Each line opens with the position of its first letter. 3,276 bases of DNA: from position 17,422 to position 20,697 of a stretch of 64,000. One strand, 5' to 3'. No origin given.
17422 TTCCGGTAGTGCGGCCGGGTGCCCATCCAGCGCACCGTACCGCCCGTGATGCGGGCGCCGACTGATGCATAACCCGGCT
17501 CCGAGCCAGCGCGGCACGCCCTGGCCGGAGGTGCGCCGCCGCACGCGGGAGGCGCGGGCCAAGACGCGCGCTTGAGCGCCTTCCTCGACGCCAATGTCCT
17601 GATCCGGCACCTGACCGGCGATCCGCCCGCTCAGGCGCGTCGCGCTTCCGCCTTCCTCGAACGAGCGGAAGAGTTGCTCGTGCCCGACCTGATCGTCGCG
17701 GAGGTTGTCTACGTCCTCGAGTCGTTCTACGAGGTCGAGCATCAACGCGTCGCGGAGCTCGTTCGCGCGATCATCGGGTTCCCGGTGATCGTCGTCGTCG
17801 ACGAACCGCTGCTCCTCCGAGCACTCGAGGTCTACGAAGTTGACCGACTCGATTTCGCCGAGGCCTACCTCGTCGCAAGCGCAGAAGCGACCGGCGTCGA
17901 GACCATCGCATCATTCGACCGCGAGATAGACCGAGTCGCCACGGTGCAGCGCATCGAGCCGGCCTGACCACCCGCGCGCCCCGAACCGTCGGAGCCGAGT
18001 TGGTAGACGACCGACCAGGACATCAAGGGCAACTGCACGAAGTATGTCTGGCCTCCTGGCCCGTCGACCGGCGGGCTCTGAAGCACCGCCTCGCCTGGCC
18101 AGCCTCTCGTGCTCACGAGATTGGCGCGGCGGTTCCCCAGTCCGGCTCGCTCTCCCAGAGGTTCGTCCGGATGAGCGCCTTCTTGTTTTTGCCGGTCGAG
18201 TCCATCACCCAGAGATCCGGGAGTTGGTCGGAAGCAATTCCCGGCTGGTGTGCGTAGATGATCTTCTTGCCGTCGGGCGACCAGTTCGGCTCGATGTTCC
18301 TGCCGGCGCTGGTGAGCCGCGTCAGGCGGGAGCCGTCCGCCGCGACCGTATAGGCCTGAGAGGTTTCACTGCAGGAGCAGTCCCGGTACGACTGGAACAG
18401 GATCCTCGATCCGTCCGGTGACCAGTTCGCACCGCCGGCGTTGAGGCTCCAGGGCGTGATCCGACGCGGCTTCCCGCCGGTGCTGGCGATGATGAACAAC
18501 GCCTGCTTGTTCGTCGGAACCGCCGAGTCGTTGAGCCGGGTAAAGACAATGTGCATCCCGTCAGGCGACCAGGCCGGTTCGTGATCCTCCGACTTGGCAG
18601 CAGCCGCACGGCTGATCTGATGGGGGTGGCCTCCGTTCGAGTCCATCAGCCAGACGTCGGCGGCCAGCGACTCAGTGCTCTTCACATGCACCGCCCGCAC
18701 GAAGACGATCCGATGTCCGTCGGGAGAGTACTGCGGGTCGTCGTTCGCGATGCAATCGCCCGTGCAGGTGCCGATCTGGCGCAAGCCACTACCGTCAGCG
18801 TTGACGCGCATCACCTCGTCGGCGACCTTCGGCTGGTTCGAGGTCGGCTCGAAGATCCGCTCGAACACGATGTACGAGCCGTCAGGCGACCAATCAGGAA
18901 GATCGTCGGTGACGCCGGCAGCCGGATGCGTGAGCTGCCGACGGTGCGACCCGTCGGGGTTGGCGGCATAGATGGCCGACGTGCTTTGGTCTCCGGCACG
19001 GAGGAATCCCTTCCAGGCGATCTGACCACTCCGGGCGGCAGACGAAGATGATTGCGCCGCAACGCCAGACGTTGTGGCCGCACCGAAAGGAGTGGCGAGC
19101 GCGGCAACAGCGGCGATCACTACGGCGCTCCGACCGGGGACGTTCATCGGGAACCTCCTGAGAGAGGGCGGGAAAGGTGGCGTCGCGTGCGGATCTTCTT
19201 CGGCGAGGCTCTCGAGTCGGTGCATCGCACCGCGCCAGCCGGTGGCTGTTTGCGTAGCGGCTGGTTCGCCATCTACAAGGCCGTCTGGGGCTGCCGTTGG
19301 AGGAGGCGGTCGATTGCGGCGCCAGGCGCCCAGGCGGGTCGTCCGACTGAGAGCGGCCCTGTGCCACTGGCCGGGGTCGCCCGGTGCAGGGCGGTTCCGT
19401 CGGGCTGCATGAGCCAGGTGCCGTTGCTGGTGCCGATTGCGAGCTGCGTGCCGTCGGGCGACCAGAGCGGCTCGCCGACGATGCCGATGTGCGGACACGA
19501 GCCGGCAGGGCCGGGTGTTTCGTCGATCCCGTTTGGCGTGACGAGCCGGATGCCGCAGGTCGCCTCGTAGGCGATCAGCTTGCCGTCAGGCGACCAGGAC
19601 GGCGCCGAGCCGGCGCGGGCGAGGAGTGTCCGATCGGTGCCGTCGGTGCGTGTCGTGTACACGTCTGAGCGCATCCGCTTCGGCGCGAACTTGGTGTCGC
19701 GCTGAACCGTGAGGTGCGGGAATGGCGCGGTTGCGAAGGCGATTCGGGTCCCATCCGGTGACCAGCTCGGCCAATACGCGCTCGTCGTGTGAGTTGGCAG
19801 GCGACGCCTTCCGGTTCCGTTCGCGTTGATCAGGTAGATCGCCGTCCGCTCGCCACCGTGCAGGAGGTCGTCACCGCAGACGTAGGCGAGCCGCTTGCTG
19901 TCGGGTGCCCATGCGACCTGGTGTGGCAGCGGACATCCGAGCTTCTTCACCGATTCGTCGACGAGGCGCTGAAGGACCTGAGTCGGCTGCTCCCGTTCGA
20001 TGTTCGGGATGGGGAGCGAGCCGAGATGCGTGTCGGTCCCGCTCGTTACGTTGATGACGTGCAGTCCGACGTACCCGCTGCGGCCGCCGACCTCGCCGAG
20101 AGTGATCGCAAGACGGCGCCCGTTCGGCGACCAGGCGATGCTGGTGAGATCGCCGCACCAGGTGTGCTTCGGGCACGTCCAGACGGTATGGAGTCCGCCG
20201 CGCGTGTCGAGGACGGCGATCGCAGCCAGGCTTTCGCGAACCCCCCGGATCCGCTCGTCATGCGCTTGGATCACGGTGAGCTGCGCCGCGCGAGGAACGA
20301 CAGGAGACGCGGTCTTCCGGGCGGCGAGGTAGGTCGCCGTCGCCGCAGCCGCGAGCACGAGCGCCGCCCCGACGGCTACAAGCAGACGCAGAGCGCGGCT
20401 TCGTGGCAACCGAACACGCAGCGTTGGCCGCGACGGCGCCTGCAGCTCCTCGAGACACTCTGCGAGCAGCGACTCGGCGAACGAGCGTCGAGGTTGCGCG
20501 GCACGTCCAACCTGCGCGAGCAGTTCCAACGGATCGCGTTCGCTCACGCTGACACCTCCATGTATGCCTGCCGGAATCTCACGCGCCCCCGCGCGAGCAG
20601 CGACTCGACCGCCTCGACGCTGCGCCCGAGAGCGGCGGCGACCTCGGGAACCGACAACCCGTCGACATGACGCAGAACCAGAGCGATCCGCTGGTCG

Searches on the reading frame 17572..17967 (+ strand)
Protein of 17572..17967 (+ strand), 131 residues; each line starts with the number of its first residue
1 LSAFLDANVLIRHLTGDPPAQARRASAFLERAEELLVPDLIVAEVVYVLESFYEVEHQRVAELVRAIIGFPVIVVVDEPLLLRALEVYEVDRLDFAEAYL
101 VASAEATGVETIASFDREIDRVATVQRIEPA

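Call 29: search_protein_families(library=pfam, proteins=[window:17572-17967:+])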
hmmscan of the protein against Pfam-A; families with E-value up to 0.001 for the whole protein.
window:17572-17967:+ (131 aa): 2 families
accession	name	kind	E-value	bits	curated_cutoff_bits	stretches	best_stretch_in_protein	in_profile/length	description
PF01850.27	PIN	-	1.8e-16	61.3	23.6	1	4-123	2-118/120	PIN domain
PF13470.12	PIN_3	-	0.00032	21.9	27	1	4-117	3-114/115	PIN domain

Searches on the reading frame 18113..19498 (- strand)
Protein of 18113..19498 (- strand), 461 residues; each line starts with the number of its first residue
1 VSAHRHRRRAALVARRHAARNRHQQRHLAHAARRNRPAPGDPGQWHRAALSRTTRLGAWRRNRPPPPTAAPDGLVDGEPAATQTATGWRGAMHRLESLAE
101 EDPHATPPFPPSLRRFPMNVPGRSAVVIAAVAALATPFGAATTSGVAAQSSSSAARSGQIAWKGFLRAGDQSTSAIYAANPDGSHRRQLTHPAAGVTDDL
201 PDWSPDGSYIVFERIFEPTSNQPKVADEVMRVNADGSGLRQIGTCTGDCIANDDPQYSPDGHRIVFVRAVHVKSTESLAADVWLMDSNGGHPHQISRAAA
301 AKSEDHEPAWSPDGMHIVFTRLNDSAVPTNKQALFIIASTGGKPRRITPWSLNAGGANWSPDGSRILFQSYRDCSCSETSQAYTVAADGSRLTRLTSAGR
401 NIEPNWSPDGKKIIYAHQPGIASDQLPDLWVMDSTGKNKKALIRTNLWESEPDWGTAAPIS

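Call 88: search_protein_families(library=pfam, proteins=[window:18113-19498:-], max_evalue=0.001)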
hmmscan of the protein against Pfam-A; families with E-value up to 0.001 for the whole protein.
window:18113-19498:- (461 aa): 3 families
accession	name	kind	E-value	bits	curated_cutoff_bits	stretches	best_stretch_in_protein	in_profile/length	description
PF07676.18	PD40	-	1.2e-27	95.7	20.9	2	344-373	1-30/38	WD40-like Beta Propeller Repeat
PF00930.27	DPPIV_N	-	4.4e-10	39.3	22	1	254-329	47-127/354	Dipeptidyl peptidase IV (DPP IV) N-terminal region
PF25174.1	Beta-prop_THOC3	-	0.00027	20.5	305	0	380-417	71-107/272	THOC3 beta-propeller domain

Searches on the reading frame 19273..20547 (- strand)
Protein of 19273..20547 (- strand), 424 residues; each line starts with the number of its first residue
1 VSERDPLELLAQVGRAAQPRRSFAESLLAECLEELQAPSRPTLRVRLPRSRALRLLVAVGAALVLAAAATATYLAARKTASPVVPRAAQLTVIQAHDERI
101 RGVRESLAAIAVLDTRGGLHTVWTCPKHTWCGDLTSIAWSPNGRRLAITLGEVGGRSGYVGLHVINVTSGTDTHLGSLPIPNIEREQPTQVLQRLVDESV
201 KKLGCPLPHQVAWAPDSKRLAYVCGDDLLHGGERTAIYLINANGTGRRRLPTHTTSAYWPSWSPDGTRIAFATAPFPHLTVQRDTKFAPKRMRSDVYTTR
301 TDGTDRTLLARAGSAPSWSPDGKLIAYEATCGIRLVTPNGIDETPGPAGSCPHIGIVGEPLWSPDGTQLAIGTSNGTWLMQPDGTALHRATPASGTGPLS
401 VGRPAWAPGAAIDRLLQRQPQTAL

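Call 88: search_protein_families(library=pfam, proteins=[window:19273-20547:-], max_evalue=0.001)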
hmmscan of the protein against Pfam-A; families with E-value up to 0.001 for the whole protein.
window:19273-20547:- (424 aa): 5 families
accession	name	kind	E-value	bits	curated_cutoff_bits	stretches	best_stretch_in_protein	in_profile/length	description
PF07676.18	PD40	-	4.5e-23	81.1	20.9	1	249-272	2-26/38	WD40-like Beta Propeller Repeat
PF12894.13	ANAPC4_WD40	-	9e-08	32.7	22.9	0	116-151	23-58/91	Anaphase-promoting complex subunit 4 WD40 domain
PF00400.38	WD40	-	1.8e-07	31.8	27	0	124-147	6-27/39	WD domain, G-beta repeat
PF00930.27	DPPIV_N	-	3.3e-06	26.5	22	0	256-272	104-118/354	Dipeptidyl peptidase IV (DPP IV) N-terminal region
PF25174.1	Beta-prop_THOC3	-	0.0001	21.8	305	0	317-377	95-152/272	THOC3 beta-propeller domain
